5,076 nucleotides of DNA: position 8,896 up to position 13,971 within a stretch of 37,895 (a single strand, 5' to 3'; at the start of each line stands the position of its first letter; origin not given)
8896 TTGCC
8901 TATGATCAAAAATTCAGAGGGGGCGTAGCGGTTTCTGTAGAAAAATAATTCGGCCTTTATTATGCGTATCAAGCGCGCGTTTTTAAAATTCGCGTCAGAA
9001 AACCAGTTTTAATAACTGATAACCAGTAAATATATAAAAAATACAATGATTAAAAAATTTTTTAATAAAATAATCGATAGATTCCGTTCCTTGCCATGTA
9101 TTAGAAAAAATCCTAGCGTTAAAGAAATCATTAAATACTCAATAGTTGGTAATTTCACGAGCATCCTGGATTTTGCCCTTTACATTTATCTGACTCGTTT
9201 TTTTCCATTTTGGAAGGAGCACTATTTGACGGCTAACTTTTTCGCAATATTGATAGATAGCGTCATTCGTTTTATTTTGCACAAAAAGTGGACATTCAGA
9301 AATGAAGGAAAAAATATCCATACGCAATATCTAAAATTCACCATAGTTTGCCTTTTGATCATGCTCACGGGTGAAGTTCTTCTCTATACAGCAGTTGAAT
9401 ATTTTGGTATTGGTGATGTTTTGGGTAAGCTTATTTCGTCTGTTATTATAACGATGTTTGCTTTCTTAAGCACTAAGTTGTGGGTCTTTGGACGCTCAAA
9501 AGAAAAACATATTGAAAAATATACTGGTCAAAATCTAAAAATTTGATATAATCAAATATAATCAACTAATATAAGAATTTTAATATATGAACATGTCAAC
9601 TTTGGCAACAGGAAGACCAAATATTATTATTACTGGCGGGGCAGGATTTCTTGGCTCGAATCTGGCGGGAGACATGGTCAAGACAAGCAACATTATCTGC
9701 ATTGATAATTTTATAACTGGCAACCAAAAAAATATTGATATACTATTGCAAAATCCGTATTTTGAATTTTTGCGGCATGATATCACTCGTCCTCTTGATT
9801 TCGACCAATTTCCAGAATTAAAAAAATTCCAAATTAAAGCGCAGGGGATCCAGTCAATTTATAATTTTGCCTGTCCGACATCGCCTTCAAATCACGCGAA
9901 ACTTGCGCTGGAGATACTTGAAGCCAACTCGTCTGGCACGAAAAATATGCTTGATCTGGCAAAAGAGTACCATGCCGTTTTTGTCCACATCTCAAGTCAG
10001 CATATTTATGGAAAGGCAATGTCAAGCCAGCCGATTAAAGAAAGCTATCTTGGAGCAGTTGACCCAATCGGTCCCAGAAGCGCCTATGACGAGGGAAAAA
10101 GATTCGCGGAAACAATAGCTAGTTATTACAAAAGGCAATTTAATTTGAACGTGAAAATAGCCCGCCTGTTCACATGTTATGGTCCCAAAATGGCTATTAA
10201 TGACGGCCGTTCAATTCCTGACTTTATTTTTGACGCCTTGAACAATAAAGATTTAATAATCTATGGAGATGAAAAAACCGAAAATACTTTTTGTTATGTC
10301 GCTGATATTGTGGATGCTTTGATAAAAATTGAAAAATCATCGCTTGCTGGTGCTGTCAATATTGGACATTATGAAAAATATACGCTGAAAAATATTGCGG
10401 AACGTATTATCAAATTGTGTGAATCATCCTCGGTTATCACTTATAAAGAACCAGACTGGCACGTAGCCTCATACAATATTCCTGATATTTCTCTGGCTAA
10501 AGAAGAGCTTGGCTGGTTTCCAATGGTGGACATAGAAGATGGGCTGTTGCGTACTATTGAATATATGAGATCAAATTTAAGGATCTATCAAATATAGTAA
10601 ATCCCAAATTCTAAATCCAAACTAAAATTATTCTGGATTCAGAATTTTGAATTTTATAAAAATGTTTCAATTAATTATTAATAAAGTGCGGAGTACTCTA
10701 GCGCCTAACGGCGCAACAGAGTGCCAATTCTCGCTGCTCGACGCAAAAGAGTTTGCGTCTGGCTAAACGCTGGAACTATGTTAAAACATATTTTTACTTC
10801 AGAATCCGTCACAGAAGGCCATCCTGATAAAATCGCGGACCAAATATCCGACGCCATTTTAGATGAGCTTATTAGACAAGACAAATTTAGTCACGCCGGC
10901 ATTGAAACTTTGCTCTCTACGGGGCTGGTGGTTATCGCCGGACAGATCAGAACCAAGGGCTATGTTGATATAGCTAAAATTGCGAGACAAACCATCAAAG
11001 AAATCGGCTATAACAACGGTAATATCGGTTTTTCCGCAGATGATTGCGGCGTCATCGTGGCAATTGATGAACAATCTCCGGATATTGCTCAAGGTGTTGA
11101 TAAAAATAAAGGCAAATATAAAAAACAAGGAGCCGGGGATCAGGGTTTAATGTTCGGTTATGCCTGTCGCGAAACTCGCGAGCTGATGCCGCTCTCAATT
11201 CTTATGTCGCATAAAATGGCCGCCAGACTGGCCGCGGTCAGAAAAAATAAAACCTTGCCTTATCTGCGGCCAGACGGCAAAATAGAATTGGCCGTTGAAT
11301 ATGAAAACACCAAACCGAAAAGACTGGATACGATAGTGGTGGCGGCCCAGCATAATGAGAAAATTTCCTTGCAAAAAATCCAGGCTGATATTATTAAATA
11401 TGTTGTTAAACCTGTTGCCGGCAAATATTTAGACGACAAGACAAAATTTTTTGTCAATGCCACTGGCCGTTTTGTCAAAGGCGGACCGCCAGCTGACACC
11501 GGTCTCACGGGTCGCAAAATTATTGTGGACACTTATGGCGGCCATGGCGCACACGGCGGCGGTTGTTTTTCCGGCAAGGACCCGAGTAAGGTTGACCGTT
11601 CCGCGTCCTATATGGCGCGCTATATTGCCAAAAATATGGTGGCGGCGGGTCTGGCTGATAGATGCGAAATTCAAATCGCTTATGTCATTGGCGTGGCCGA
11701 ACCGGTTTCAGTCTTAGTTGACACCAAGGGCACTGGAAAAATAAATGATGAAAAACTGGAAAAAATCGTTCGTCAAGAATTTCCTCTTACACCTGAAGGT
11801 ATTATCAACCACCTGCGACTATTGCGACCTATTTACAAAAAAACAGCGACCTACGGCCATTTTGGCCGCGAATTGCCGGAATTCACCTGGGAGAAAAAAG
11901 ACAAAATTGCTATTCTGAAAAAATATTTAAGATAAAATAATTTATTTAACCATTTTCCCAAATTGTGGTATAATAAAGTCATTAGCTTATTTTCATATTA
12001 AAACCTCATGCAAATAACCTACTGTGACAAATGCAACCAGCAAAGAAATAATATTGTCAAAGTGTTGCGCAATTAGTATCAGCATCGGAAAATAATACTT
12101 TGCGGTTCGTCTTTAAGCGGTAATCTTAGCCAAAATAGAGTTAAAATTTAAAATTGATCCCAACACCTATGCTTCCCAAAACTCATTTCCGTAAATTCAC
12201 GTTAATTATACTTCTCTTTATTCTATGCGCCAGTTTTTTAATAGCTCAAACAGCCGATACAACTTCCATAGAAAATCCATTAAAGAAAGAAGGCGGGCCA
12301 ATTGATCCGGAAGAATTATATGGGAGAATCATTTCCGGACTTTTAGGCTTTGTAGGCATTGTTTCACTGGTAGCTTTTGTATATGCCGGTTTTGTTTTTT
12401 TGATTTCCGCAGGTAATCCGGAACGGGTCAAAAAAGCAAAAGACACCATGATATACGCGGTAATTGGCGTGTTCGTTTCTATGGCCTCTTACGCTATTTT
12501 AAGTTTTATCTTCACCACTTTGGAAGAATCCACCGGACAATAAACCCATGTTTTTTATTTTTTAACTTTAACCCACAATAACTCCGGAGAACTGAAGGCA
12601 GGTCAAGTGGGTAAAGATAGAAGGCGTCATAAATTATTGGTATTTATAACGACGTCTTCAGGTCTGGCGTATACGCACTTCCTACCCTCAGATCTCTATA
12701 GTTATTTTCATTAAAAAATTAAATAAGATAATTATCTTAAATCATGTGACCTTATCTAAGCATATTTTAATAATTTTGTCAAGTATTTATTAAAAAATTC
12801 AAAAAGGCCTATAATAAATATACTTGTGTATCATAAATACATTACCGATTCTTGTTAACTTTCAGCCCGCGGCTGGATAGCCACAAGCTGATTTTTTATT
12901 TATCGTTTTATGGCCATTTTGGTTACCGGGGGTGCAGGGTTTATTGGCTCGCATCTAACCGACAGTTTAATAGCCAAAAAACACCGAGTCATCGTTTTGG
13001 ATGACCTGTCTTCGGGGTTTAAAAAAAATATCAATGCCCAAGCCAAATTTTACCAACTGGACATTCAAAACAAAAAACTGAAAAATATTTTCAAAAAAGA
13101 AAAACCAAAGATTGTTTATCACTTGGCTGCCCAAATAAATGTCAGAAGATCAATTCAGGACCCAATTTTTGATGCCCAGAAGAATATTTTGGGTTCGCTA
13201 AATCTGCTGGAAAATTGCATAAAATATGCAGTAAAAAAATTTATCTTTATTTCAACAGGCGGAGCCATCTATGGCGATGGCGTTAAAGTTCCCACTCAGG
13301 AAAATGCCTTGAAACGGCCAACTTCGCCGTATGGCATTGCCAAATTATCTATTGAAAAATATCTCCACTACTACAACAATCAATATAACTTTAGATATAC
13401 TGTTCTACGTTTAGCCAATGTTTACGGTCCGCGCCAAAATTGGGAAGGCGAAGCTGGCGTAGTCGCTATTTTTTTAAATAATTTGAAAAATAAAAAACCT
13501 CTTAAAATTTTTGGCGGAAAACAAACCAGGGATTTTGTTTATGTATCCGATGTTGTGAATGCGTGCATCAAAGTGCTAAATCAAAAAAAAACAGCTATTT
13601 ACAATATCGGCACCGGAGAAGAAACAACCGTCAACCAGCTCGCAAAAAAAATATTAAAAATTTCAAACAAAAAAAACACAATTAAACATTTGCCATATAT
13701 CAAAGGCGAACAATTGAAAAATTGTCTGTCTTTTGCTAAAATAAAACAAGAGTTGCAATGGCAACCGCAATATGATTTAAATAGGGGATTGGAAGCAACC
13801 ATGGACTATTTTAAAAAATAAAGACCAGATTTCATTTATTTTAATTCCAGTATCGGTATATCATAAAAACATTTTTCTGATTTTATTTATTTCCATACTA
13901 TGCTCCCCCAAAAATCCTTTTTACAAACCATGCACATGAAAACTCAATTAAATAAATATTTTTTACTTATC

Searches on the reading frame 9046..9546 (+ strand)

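Call 72: search_protein_families(library=pfam, proteins=[window:9046-9546:+], max_evalue=0.0001)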
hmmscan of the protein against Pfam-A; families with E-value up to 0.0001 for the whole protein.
window:9046-9546:+ (166 aa): 1 family
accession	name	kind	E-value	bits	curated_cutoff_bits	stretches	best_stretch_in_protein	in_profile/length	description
PF04138.20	GtrA_DPMS_TM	-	1.3e-19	71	26.1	1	30-148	1-117/117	GtrA/DPMS, transmembrane domain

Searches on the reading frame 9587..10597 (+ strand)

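Call 72: search_protein_families(library=pfam, proteins=[window:9587-10597:+], max_evalue=0.0001)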
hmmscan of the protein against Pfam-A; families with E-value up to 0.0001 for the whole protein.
window:9587-10597:+ (336 aa): 5 families
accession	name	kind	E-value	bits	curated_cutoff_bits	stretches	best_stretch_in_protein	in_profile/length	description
PF01370.27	Epimerase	-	7.8e-37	127.4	20.9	1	13-260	1-240/240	NAD dependent epimerase/dehydratase family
PF16363.11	GDP_Man_Dehyd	-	2.1e-36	126.5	27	1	14-320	1-329/332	GDP-mannose 4,6 dehydratase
PF01073.25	3Beta_HSD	-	8.6e-10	38.5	22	1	14-246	1-226/280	3-beta hydroxysteroid dehydrogenase/isomerase family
PF07993.18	NAD_binding_4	-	2.4e-09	37.2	20.1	1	86-202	87-213/258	Male sterility protein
PF04321.23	RmlD_sub_bind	-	8.1e-06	25.5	27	1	12-199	2-156/287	RmlD substrate binding domain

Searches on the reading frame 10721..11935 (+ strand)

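Call 72: search_protein_families(library=pfam, proteins=[window:10721-11935:+], max_evalue=0.0001)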
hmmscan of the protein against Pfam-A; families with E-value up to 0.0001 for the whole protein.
window:10721-11935:+ (404 aa): 3 families
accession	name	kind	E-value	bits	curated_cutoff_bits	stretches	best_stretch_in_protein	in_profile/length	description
PF02773.21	S-AdoMet_synt_C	-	1e-66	223.5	25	1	254-392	2-138/138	S-adenosylmethionine synthetase, C-terminal domain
PF02772.21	S-AdoMet_synt_M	-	1.9e-44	151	29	1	135-251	1-120/120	S-adenosylmethionine synthetase, central domain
PF00438.25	S-AdoMet_synt_N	-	1.1e-39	135.4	33.1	1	23-120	2-99/99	S-adenosylmethionine synthetase, N-terminal domain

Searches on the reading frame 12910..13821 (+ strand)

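Call 72: search_protein_families(library=pfam, proteins=[window:12910-13821:+], max_evalue=0.0001)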
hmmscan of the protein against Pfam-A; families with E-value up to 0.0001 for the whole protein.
window:12910-13821:+ (303 aa): 7 families
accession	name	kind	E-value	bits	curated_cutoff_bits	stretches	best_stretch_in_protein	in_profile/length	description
PF01370.27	Epimerase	-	1.4e-67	228.1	20.9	1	3-234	1-240/240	NAD dependent epimerase/dehydratase family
PF16363.11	GDP_Man_Dehyd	-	1.7e-59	202.4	27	1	4-296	1-331/332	GDP-mannose 4,6 dehydratase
PF02719.21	Polysacc_synt_2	-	4.2e-26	92.2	20.2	1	3-274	1-274/293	Polysaccharide biosynthesis protein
PF04321.23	RmlD_sub_bind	-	9.6e-23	81.1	27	1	1-256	1-235/287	RmlD substrate binding domain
PF01073.25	3Beta_HSD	-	1.5e-19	70.5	22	1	4-220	1-226/280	3-beta hydroxysteroid dehydrogenase/isomerase family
PF07993.18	NAD_binding_4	-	9.9e-11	41.7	20.1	1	50-181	75-218/258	Male sterility protein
PF13460.12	NAD_binding_10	-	2.3e-06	28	27.2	1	7-170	1-145/184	NAD(P)H-binding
